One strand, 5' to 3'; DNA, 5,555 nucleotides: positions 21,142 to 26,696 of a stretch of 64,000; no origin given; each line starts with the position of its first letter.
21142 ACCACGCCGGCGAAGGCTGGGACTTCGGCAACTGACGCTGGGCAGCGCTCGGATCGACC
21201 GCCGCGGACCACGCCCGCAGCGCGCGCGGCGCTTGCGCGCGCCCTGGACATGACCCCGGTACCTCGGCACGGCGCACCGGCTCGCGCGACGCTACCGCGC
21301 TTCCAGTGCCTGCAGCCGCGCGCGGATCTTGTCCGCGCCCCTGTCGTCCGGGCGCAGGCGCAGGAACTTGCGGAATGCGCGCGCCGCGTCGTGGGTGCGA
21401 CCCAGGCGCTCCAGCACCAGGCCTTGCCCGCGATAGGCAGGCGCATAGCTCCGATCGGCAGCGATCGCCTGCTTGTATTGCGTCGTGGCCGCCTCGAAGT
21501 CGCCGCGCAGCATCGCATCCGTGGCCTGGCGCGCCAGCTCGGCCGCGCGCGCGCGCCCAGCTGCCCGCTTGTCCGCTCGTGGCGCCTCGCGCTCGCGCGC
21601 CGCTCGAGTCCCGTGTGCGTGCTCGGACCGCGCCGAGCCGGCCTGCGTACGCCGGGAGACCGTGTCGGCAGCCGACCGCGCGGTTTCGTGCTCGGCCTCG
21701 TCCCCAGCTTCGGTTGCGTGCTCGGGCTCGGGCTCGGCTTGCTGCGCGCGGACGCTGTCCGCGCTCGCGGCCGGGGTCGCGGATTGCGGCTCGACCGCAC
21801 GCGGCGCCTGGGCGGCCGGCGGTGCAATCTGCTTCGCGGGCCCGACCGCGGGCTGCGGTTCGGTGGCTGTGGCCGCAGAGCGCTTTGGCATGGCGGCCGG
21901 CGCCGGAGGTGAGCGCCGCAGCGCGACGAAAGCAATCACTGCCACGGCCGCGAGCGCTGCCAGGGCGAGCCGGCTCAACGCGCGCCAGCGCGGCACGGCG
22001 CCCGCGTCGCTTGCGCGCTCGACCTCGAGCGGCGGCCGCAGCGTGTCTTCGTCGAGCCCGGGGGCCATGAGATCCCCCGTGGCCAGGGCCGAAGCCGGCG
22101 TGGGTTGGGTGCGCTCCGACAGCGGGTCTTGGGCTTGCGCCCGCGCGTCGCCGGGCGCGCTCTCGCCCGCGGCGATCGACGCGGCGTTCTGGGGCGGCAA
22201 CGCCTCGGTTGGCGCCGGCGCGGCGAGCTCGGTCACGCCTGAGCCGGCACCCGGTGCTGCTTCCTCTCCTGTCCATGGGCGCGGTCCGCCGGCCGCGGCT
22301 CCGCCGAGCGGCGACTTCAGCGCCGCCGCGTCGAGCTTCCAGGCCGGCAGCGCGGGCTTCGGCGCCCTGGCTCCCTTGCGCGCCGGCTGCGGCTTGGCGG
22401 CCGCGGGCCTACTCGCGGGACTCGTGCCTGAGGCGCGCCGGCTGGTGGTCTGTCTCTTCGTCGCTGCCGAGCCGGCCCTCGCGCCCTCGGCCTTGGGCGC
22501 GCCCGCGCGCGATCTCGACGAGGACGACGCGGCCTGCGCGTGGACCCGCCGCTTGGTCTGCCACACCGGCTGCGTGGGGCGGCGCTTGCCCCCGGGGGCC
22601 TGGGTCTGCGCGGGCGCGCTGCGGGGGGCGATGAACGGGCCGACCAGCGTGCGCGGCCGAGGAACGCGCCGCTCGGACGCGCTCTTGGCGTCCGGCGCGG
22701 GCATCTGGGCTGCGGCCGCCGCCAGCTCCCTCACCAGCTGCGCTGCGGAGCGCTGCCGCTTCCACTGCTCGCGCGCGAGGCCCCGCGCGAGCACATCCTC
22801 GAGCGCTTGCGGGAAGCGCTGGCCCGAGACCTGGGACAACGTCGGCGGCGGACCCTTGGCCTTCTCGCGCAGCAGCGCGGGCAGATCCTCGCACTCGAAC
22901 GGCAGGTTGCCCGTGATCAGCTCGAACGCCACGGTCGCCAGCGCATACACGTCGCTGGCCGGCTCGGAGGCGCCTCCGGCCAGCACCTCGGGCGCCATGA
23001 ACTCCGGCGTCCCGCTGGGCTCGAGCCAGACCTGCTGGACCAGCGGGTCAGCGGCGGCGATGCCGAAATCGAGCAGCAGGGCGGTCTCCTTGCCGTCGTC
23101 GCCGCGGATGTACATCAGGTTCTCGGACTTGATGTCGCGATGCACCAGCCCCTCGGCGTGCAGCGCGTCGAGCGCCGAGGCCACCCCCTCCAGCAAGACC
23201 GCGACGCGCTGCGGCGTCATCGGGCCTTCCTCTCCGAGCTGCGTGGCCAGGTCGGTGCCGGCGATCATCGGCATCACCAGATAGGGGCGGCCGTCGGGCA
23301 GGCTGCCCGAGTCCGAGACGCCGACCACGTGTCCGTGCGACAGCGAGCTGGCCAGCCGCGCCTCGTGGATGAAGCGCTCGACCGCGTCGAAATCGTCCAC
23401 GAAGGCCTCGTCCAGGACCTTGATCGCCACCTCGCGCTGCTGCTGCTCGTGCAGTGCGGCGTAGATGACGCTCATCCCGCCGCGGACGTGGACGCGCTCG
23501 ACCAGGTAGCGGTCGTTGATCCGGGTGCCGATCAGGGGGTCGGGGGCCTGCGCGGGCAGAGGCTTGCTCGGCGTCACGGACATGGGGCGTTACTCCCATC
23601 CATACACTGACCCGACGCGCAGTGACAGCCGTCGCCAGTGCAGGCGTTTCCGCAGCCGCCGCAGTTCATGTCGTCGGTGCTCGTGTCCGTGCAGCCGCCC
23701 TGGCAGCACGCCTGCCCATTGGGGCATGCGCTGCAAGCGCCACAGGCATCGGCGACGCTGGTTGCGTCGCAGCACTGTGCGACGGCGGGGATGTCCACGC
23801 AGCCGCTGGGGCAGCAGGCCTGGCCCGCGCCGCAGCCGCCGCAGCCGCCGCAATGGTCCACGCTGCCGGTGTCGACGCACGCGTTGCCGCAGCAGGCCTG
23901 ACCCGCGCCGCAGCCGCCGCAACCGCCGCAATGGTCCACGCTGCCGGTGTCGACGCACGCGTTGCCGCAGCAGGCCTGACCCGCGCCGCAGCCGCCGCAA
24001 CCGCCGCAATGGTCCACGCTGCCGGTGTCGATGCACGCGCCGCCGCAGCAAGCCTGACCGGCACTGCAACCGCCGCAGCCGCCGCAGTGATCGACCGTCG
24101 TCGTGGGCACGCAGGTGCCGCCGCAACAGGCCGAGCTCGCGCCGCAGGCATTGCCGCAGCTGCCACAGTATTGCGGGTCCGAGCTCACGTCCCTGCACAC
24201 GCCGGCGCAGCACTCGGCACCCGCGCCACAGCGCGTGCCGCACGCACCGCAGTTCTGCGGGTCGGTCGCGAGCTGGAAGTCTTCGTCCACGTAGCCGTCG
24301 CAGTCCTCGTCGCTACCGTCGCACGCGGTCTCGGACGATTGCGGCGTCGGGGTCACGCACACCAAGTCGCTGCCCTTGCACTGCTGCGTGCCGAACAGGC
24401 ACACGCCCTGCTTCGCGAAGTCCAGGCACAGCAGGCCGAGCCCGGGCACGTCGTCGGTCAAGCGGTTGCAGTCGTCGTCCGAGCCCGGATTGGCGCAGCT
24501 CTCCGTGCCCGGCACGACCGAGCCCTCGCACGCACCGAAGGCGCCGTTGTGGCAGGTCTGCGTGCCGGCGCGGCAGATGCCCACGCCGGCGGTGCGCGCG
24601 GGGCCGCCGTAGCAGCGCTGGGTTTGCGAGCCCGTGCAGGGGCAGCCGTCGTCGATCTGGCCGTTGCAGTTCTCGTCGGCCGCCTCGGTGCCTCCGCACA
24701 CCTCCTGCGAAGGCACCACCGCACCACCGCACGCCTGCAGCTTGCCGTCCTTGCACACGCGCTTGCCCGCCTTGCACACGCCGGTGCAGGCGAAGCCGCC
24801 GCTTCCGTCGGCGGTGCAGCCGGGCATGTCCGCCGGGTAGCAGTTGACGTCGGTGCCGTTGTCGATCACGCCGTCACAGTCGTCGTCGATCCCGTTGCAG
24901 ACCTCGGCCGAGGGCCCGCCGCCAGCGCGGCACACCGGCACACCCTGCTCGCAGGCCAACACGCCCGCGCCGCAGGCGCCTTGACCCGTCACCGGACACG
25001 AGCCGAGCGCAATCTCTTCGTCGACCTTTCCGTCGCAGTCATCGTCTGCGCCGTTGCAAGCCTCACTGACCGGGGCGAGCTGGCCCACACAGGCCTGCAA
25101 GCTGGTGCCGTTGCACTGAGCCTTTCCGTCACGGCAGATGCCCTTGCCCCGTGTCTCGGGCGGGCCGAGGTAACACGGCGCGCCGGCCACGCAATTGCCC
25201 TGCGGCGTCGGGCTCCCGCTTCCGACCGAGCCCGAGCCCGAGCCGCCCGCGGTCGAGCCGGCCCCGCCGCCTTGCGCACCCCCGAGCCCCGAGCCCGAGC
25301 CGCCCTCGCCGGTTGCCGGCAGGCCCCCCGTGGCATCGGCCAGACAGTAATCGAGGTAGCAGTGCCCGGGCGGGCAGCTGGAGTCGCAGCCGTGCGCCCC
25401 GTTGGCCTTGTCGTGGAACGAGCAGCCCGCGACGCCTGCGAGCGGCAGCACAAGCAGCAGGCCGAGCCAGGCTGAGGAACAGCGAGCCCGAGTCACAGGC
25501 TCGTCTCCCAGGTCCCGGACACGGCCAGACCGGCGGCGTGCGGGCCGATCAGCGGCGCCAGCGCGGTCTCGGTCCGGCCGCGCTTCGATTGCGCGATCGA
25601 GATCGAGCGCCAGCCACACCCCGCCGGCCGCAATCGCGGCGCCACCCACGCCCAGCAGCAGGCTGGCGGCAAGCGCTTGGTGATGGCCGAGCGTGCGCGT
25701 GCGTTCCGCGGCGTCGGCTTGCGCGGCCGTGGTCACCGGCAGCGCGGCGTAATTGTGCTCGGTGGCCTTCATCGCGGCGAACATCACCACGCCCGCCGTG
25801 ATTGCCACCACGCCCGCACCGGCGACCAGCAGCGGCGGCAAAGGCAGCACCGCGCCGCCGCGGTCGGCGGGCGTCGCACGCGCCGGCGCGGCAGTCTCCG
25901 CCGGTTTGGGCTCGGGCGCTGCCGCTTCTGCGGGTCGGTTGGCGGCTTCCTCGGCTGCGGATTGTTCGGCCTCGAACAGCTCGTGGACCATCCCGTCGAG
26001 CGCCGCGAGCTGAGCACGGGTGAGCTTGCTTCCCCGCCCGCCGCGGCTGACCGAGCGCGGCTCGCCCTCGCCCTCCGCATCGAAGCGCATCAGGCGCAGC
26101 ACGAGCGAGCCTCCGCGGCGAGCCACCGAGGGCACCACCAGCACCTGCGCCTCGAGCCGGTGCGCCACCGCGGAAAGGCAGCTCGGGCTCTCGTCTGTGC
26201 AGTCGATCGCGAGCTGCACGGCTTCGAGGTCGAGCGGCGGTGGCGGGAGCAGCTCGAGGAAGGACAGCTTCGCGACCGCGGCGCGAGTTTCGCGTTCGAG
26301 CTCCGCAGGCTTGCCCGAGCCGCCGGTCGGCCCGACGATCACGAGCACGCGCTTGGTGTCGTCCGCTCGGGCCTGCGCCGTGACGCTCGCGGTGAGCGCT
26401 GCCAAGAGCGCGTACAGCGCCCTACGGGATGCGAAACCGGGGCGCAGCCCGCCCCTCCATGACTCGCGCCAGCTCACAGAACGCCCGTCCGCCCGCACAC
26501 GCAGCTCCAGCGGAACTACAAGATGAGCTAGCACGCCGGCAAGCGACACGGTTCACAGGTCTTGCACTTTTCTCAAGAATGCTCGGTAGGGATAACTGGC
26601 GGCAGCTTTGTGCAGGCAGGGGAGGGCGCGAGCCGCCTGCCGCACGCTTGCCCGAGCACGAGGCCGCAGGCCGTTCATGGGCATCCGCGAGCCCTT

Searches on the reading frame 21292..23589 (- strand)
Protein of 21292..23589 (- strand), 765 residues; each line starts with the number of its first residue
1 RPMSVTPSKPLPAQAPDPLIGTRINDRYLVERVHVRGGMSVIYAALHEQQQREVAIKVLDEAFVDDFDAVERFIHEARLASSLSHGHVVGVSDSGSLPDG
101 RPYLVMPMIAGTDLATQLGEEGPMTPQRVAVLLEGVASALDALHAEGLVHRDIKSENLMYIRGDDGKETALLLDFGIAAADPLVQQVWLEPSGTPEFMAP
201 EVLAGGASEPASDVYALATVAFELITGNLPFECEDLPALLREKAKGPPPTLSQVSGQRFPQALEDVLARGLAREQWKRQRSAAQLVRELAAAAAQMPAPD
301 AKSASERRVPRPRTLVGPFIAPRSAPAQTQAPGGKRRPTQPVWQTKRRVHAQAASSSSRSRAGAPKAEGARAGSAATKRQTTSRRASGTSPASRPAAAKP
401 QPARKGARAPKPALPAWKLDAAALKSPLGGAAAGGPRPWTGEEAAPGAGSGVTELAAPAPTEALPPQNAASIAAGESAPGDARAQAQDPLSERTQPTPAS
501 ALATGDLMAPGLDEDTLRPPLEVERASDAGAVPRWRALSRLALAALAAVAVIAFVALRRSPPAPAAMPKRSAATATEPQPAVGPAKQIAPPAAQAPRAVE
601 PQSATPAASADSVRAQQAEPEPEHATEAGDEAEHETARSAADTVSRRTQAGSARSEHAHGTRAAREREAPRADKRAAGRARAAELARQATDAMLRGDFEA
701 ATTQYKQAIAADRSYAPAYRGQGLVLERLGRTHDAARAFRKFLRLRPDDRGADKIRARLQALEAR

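Call 30: search_protein_families(library=pfam, proteins=[window:21292-23589:-], max_evalue=0.001)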
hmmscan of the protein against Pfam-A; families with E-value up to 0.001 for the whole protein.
window:21292-23589:- (765 aa): 7 families
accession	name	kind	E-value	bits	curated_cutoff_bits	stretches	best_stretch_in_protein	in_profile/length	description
PF00069.31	Pkinase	-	4.6e-34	118.5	31.7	1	36-235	9-201/263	Protein kinase domain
PF07714.23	PK_Tyr_Ser-Thr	-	1.3e-20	74.2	23.1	1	45-241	19-215/258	Protein tyrosine and serine/threonine kinase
PF13432.12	TPR_16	-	4.7e-06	27.4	32.7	1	688-749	3-64/65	Tetratricopeptide repeat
PF07719.23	TPR_2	-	4.8e-06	26.7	27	0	716-749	1-34/34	Tetratricopeptide repeat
PF13414.12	TPR_11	-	5.3e-06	26.5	26.8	1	695-730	7-42/42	TPR repeat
PF17667.7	Pkinase_fungal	-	8.3e-06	25.2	24.1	1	131-211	290-373/387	Fungal protein kinase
PF13371.12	TPR_9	-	1e-05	25.9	35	1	716-760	29-73/73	Tetratricopeptide repeat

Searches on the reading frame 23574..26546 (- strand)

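Call 30: search_protein_families(library=pfam, proteins=[window:23574-26546:-], max_evalue=0.001)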
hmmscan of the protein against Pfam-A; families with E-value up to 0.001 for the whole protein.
window:23574-26546:- (990 aa): 2 families
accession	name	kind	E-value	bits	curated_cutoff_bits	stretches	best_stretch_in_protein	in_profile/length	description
PF11617.13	Cu-binding_MopE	-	9.5e-08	32.6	27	0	547-562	14-29/30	Putative metal-binding motif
PF04885.19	Stig1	-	1.7e-07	32.1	24.1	1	722-812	3-82/85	Stigma-specific STIG1-like protein family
